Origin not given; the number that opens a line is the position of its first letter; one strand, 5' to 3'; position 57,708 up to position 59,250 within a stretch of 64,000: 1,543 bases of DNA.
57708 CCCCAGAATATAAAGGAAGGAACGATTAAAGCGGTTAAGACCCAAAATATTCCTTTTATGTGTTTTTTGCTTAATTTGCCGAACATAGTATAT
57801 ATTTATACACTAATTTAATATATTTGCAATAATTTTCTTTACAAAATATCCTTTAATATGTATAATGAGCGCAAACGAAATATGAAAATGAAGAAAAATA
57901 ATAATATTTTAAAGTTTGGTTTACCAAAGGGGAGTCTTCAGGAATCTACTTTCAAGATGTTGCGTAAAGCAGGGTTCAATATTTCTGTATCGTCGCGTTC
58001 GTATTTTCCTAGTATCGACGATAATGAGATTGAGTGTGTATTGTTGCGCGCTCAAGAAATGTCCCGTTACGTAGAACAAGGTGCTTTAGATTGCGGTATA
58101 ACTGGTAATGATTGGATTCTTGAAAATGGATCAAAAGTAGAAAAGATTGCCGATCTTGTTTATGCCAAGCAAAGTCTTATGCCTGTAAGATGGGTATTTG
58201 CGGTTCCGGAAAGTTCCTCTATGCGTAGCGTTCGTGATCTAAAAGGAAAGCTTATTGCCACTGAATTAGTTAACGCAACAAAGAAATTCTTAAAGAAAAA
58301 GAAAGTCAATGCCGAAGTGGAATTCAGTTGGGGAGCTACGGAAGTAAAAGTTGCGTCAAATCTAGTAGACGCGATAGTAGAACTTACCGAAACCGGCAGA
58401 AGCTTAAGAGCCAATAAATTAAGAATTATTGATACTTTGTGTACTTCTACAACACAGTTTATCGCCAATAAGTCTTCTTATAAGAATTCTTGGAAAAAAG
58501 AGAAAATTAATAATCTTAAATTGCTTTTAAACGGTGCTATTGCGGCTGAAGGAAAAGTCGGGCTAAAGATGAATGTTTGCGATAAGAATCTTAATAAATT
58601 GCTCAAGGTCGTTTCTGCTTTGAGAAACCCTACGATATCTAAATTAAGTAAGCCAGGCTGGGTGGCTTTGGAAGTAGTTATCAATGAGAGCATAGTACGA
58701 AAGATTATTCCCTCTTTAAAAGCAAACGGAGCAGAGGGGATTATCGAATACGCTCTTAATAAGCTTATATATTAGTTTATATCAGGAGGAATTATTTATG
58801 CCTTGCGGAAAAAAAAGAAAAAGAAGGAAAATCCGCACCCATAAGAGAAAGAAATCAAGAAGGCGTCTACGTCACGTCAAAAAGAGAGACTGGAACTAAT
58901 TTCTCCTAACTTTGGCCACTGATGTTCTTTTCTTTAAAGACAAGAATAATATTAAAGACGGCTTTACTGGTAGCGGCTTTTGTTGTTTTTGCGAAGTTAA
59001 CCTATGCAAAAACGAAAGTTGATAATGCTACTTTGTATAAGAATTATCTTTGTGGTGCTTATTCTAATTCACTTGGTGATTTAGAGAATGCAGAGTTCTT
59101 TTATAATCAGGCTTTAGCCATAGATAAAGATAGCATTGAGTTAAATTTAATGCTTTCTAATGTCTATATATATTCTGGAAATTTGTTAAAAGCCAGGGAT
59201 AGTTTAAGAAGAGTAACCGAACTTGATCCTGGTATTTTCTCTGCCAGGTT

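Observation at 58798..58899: Unannotated 33-codon hyper-basic ORF with a strong RBS: candidate bS22/THX-type ribosomal protein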

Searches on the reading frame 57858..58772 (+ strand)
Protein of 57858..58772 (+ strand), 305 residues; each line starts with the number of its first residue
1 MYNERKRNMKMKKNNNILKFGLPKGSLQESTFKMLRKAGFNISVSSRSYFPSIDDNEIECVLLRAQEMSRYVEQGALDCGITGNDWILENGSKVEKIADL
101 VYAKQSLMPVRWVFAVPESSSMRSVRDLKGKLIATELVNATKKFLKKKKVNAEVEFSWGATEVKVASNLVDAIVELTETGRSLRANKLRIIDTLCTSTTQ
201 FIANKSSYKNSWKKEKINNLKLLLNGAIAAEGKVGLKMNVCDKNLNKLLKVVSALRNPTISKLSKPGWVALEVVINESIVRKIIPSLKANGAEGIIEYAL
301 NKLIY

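Call 11: find_related_loci(query=window:57858-58772:+, collection=genome_contigs, flank=3000)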
Query window:57858-58772:+ (305 aa) in genome_contigs; peptide patterns used: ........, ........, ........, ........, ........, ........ (x = any residue, [..] = any of these).
600 stretches matched a pattern (row limit reached: there are more); 185 encode a relative of the query (tblastn E <= 1e-3); the best 80 are kept; 80 distinct loci.
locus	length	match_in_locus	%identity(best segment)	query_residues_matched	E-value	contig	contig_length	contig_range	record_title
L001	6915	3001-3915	89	1-305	7e-176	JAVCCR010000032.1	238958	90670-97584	MAG: Candidatus Gygaella obscura isolate MAG_3300035698_1934 Ga0374944_274658, whole genome shotgun sequence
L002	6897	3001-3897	67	7-305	4e-133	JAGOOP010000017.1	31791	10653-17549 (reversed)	MAG: Candidatus Omnitrophota bacterium isolate Go_SlDig_bin_84 Go_SlDig_3777_length_31791_cov_13.287172, whole genome sh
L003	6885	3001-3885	67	12-305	6e-131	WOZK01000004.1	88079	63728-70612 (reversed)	MAG: Candidatus Omnitrophota bacterium isolate WOFB22 NODE_73_length_88079_cov_59.106687, whole genome shotgun sequence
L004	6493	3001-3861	65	18-305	6e-129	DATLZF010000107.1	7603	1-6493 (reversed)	MAG TPA_asm: Candidatus Methylomirabilota bacterium isolate SMAG_U13291 k141_44359, whole genome shotgun sequence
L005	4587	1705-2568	65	17-304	6e-127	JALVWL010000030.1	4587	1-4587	MAG: Candidatus Omnitrophota bacterium isolate M10_metabat2_scaf2bin.014 M10_NODE_13059_length_4587_cov_2.114798, whole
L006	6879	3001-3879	66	12-305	1e-124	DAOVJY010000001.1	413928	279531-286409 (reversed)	MAG TPA_asm: Candidatus Omnitrophota bacterium isolate CSMAG_1405 CSMAG_1405_k141_1397613_length_413928_cov_32.4802, who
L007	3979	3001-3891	61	8-305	4e-124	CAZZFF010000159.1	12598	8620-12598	MAG TPA_asm: uncultured Verrucomicrobiota bacterium isolate binchicken_co3_5 genome assembly, contig: NODE_16182_length_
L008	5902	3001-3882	64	10-304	1e-122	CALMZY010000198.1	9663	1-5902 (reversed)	MAG TPA_asm: uncultured Lentisphaerae bacterium isolate SRR8868559_bin.156_CONCOCT_v1.1_MAG genome assembly, contig: ERZ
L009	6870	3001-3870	62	14-304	6e-122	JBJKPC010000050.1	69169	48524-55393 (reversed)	MAG: Candidatus Kryptoniota bacterium isolate Bin_110 S1Ck127_3005761_flag_0_multi_22.0000_len_69169, whole genome shotg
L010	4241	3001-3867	62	15-304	3e-121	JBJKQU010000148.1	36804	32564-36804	MAG: Candidatus Kryptoniota bacterium isolate Bin_42 S1Ck127_3748647_flag_0_multi_10.0000_len_36804, whole genome shotgu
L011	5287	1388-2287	57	5-305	2e-120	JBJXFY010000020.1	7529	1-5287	MAG: Limisphaerales bacterium isolate F1F2.bin.388 k127_9198768, whole genome shotgun sequence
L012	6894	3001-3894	64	5-304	4e-120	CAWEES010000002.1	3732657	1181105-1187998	MAG: uncultured Bacteroidetes bacterium isolate MFD01188.bin.1.46 genome assembly, contig: contig_4108, whole genome sho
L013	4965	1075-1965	65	6-305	2e-119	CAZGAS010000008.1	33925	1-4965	MAG TPA_asm: uncultured Planctomycetia bacterium isolate SRP191223_co1_21 genome assembly, contig: NODE_949_length_33925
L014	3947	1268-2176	57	2-305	1e-120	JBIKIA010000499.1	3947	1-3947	MAG: Prosthecobacter sp. isolate ME2014-05-29_3300042867_group5_bin141 Rohwer_bin2780_scaffold_21369_c1, whole genome sh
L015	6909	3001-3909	59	4-304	6e-118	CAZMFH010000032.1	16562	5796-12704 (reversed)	MAG TPA_asm: uncultured Verrucomicrobiota bacterium isolate SRP263991_co7_842 genome assembly, contig: NODE_6061_length_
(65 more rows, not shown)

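Call 12: find_encoding_contigs(protein=window:57858-58772:+, flank=3000, max_places=6)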
Protein window:57858-58772:+ (305 aa): no gene with exactly this product is on record in the collection.

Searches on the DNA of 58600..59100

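Call 29: search_rna_families(source=window, start=58600, end=59100, threshold=evalue, max_evalue=1)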
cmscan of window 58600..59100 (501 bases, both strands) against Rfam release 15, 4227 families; matches with E-value up to 1: 0.
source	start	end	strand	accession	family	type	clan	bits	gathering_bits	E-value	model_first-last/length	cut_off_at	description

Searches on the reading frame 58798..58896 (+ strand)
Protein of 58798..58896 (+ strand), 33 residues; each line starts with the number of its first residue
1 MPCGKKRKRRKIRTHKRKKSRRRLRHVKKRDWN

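Call 3: search_protein_families(library=ncbifam, proteins=[window:58798-58896:+], max_evalue=10)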
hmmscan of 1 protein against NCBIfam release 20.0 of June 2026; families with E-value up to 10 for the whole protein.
seq(33 aa): 0 families

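Call 4: search_protein_families(library=pfam, proteins=[window:58798-58896:+], max_evalue=10)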
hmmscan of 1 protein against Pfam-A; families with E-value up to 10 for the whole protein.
seq(33 aa): 0 families

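Call 5: search_solved_structures(query=window:58798-58896:+, max_evalue=10, show_alignments=5)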
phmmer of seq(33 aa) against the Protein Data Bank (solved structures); distinct sequences matched with E-value up to 10: 3.
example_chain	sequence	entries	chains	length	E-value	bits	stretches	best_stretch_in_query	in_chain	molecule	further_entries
8fmw_V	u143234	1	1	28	1.2e-05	28.1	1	1-28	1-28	30S ribosomal protein bS22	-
7jil_5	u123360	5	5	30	0.00013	24.9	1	1-30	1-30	30S ribosomal protein S22 | 50S ribosomal protein L38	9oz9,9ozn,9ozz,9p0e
9i5v_10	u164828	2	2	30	0.0029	20.9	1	1-30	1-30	AURKAIP1/COX24 domain-containing protein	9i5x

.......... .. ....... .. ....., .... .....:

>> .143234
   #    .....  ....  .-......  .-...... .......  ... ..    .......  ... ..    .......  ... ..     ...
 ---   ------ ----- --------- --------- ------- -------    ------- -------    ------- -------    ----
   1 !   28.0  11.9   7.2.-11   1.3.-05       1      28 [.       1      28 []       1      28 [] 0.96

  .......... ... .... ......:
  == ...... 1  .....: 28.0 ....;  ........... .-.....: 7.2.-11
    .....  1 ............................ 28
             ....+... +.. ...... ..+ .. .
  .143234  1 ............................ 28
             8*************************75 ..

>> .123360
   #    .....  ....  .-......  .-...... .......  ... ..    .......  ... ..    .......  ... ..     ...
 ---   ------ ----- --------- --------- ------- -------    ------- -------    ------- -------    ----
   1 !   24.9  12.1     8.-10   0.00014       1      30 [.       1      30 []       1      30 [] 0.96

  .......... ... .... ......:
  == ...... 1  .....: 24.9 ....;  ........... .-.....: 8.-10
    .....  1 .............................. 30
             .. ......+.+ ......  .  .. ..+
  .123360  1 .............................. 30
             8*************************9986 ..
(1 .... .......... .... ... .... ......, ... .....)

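Call 7: list_cluster_members(proteins=[window:58798-58896:+])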
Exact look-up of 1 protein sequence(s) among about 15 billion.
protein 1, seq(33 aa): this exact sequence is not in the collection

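Call 19: search_protein_representatives(protein=window:58798-58896:+)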
Query: 33 residues. Proteins with E-value up to 0.001 (for the whole library): 0; up to 1e-10: 0; up to 1e-30: 0. The best 0 are listed.

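Call 22: search_solved_structures(query=A1, max_evalue=10, show_alignments=5)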
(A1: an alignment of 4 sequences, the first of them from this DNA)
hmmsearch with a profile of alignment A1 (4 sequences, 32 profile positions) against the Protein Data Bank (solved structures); distinct sequences matched with E-value up to 10: 3.
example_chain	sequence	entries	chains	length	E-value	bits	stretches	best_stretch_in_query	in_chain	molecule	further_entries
8fmw_V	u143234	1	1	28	5.6e-10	42.3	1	1-28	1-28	30S ribosomal protein bS22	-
7jil_5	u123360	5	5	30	1.3e-08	37.9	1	1-29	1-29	30S ribosomal protein S22 | 50S ribosomal protein L38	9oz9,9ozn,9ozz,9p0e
9i5v_10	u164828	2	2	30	1.5e-06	31.3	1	1-29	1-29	AURKAIP1/COX24 domain-containing protein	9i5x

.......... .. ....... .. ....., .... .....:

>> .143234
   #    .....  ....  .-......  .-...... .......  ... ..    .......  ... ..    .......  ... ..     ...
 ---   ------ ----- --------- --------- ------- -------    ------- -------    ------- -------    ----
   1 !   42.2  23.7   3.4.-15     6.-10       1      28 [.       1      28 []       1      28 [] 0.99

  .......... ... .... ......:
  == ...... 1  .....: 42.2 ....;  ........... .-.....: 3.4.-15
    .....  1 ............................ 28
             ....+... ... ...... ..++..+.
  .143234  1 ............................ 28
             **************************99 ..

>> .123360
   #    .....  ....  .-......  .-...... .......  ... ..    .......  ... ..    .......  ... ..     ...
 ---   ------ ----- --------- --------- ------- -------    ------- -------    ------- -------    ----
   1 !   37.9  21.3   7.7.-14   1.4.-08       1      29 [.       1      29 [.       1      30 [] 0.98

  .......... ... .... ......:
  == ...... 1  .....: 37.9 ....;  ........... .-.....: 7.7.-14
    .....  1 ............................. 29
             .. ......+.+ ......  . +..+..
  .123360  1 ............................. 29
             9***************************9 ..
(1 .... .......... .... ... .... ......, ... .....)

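Call 44: predict_structure(protein=window:58798-58896:+)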
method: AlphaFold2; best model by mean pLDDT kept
length: 33 residues; sequences in the alignment: 1
mean_pLDDT: 87.5   pTM: 0.46
mean pLDDT of the five models: 87.5, 86.0, 84.0, 68.3, 64.5
residues with pLDDT >= 90: 20; 70-90: 10; 50-70: 3; < 50: 0
segments of 3 or more residues with pLDDT < 50: none
pLDDT, mean of each block of 10 residues (from residue 1): 80 95 91 74
secondary structure, 60 per line:
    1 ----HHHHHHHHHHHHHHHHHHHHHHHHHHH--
elements in order: H5-31

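Call 49: search_solved_structures(query=A2, max_evalue=10, show_alignments=0)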
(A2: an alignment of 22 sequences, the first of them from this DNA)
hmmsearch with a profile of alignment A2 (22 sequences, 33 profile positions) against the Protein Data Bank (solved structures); distinct sequences matched with E-value up to 10: 3.
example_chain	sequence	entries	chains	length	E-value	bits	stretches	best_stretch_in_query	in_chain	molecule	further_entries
7jil_5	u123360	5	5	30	1.2e-12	50.8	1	1-30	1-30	30S ribosomal protein S22 | 50S ribosomal protein L38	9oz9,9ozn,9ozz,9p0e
8fmw_V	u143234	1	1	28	2.1e-12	50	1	1-28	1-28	30S ribosomal protein bS22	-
9i5v_10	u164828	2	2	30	4.1e-11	45.9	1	1-30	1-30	AURKAIP1/COX24 domain-containing protein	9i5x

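Call 53: fold_search(model_id=the predicted structure, library=pdb)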
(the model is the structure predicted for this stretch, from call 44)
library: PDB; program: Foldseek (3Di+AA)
matches with E <= 10: 0; with E <= 0.001: 0
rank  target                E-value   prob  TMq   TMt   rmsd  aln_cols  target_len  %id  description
